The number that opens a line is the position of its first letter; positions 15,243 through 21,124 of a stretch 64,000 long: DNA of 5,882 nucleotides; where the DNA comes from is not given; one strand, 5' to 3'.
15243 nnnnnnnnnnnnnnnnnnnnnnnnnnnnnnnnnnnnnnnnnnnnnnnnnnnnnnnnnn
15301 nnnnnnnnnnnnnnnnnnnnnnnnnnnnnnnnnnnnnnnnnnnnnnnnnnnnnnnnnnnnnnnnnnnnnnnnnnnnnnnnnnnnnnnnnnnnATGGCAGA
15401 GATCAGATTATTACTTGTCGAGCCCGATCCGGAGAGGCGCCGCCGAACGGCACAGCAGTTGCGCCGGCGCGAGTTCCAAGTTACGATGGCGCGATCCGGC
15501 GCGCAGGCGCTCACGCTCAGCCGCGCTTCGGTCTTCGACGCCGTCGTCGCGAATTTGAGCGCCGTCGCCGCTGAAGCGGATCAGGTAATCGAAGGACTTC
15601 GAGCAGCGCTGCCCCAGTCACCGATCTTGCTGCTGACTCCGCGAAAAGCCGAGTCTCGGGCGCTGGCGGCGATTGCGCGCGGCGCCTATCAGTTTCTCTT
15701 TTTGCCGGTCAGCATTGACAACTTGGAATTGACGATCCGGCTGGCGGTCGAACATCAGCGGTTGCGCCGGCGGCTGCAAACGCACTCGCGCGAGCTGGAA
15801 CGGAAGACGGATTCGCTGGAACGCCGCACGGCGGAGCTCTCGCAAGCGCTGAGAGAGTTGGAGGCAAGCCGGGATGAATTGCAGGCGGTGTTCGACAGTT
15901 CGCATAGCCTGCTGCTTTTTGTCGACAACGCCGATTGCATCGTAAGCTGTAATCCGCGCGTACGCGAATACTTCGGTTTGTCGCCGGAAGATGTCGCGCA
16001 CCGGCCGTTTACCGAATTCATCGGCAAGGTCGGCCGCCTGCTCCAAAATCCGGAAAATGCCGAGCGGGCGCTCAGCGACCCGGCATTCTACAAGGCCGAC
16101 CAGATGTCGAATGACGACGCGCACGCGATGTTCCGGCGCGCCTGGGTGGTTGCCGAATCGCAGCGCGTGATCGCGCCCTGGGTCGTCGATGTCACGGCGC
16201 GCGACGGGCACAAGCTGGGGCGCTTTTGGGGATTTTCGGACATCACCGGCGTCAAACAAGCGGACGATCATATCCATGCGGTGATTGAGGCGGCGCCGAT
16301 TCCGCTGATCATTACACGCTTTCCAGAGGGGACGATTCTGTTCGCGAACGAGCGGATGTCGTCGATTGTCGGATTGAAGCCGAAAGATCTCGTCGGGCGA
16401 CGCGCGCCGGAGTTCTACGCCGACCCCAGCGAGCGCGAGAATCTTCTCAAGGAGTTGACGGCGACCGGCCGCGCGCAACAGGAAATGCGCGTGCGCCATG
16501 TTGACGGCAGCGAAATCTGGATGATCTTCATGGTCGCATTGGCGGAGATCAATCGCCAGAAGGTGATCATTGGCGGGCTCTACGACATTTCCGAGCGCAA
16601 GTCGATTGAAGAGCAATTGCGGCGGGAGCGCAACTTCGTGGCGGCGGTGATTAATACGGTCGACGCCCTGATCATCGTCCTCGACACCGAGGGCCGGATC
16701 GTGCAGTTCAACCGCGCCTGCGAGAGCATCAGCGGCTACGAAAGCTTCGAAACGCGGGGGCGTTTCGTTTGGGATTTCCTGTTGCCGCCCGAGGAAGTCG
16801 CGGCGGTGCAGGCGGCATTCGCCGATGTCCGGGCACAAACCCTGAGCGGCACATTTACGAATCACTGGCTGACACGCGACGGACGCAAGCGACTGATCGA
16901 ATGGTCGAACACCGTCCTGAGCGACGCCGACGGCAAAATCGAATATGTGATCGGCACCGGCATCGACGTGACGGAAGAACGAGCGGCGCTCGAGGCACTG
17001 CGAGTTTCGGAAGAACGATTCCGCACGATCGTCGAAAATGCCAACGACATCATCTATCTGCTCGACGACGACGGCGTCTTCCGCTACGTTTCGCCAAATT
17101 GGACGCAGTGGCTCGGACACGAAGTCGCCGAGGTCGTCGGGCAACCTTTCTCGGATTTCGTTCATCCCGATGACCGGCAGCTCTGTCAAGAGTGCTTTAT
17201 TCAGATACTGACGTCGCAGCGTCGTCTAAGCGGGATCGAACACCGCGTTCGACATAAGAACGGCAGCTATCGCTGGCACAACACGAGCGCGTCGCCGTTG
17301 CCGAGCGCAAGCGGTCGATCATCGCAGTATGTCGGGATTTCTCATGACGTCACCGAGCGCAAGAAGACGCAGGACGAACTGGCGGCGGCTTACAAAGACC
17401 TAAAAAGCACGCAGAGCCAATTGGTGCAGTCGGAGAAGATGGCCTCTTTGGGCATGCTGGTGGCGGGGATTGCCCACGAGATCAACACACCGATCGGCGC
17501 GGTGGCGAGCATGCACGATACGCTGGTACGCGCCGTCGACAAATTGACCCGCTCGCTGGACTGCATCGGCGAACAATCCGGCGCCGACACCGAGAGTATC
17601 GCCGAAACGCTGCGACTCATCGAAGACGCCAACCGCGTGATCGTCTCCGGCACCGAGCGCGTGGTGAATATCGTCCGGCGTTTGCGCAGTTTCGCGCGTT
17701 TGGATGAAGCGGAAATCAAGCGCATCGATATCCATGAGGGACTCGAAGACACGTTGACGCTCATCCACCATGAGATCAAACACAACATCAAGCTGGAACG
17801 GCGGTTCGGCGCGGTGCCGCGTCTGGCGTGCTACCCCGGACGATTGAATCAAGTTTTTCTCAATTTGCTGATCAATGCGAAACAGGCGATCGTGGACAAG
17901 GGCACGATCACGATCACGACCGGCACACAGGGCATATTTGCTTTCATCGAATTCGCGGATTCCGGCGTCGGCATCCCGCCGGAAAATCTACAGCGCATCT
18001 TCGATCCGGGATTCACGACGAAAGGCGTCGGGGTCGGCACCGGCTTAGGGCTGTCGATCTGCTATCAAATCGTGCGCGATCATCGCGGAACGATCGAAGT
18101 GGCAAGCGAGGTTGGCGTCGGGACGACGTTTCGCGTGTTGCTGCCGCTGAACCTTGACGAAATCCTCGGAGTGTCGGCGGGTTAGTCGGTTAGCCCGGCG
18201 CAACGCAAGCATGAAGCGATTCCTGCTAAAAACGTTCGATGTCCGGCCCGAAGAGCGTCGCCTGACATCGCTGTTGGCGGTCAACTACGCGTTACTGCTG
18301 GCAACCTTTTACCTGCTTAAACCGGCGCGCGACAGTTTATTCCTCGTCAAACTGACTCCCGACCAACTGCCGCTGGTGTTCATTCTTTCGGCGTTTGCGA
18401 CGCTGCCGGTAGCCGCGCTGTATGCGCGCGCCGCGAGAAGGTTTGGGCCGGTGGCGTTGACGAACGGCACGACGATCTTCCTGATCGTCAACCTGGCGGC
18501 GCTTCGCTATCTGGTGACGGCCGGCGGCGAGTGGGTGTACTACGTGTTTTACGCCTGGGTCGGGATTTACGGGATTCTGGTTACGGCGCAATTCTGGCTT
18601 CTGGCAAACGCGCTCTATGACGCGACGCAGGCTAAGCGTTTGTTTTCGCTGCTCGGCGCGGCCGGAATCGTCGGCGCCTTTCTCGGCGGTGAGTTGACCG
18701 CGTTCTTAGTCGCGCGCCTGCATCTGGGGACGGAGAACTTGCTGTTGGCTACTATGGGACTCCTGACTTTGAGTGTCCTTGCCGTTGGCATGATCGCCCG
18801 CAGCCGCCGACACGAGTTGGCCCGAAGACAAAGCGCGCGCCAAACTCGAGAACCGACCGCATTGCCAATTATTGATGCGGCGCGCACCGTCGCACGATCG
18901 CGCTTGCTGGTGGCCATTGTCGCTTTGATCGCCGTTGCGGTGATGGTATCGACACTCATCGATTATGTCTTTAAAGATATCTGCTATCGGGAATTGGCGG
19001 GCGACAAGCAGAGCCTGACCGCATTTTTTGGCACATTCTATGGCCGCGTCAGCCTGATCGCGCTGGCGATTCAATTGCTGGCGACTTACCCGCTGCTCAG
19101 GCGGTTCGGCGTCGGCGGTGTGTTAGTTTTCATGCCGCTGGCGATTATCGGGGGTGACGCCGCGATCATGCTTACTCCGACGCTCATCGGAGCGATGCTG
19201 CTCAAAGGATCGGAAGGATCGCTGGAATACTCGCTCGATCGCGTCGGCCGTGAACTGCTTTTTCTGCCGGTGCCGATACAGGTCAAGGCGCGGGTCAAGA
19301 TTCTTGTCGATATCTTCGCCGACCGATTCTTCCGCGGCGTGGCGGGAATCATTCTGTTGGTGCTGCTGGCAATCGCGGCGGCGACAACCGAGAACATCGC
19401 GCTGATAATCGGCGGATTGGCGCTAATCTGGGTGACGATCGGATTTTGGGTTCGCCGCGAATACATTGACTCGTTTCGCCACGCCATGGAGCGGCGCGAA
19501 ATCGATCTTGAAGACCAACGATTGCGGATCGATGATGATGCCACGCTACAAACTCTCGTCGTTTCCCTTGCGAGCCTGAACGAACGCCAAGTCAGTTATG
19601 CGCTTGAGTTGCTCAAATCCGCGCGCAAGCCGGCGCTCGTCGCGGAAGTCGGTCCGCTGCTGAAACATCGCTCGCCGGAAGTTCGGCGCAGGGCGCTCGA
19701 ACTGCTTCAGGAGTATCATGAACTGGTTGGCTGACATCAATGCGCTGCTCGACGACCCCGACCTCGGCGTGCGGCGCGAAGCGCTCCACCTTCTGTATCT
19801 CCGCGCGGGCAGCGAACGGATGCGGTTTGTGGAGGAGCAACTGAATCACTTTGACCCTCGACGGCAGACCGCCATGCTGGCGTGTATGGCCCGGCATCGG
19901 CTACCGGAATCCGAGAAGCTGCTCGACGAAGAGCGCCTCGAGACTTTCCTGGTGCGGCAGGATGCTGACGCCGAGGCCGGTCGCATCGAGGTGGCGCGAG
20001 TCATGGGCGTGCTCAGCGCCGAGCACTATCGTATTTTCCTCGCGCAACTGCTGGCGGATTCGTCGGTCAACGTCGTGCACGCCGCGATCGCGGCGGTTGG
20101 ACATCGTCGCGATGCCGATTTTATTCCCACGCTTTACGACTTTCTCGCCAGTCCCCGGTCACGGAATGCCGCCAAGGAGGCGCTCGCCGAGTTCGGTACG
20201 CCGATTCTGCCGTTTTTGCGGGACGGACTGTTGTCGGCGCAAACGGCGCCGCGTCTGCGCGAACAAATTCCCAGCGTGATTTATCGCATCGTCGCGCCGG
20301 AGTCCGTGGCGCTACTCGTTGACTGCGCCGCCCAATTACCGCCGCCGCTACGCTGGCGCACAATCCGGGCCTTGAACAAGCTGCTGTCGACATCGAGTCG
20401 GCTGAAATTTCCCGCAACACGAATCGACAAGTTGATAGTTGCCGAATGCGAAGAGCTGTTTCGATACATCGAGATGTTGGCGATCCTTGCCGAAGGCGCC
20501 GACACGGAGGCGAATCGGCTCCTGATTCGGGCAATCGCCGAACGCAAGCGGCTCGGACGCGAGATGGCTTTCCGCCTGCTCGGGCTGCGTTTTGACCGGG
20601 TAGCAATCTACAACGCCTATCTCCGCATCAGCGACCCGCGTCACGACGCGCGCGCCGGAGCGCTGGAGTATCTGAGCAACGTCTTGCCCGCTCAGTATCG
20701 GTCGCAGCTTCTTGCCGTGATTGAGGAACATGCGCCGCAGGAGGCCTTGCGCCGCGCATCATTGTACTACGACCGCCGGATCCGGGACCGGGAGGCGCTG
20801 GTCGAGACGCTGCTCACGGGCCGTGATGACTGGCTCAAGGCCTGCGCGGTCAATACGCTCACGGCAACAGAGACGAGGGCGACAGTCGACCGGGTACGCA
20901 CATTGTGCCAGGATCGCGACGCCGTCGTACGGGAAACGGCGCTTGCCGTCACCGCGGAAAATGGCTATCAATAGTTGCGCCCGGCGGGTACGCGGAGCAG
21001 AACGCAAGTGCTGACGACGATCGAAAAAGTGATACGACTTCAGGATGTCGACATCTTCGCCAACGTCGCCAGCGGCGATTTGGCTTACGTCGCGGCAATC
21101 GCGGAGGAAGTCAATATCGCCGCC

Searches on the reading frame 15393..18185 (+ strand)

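Call 11: search_protein_families(library=pfam, proteins=[window:15393-18185:+])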
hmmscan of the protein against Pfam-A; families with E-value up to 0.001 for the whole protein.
window:15393-18185:+ (930 aa): 11 families
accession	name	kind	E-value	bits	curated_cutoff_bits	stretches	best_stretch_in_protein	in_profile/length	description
PF00989.32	PAS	-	8.1e-48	161.6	22.6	4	541-653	1-113/113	PAS fold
PF08448.16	PAS_4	-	2.1e-47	160.3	23.1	3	547-657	1-109/110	PAS fold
PF13426.13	PAS_9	-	5.6e-45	152.3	27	4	552-655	2-103/103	PAS domain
PF08447.18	PAS_3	-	4.4e-36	123.5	25.6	2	565-649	3-88/89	PAS fold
PF13188.13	PAS_8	-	9.4e-28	95.6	21.8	3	541-595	1-55/65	PAS domain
PF02518.31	HATPase_c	-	1.6e-22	80.5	26.4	1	816-920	4-110/111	Histidine kinase-, DNA gyrase B-, and HSP90-like ATPase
PF00072.30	Response_reg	-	1e-08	35.7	30.2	1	7-115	2-110/111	Response regulator receiver domain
PF14598.12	PAS_11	-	7.9e-07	29.5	25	0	569-655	20-105/109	PAS domain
PF24820.1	Diguanyl_cycl_sensor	-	3.8e-05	24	28.1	0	548-612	3-67/109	Diguanylate cyclase-like sensor domain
PF13596.12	PAS_10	-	4.2e-05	24.6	22.1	0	164-201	2-39/106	PAS domain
PF00512.31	HisKA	-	0.00012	22.5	26.9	1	686-772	2-65/66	His Kinase A (phospho-acceptor) domain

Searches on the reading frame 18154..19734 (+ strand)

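Call 11: search_protein_families(library=pfam, proteins=[window:18154-19734:+])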
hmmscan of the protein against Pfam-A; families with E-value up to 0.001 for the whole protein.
window:18154-19734:+ (526 aa): 1 family
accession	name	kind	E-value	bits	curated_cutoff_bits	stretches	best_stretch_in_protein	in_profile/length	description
PF03219.20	TLC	-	8.7e-14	51.6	21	1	110-433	129-487/491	TLC ATP/ADP transporter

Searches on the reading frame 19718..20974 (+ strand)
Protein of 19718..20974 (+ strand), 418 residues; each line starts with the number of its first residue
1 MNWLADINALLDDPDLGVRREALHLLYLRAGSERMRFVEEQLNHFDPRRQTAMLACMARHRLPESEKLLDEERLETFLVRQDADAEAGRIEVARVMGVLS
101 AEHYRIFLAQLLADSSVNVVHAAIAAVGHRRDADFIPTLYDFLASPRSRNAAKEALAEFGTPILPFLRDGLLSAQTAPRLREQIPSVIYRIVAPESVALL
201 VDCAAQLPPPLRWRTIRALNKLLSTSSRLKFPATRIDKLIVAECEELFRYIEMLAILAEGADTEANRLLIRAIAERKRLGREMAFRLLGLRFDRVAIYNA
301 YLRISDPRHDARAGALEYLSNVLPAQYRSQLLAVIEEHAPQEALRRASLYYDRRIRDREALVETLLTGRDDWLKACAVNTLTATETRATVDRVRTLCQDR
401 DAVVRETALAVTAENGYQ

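Call 12: search_protein_families(library=pfam, proteins=[window:19718-20974:+])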
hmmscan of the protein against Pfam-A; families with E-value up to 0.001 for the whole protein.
window:19718-20974:+ (418 aa): 1 family
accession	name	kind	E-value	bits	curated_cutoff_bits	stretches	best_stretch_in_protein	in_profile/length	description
PF13646.12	HEAT_2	-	1.3e-14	54.6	27.7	1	81-157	10-88/88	HEAT repeats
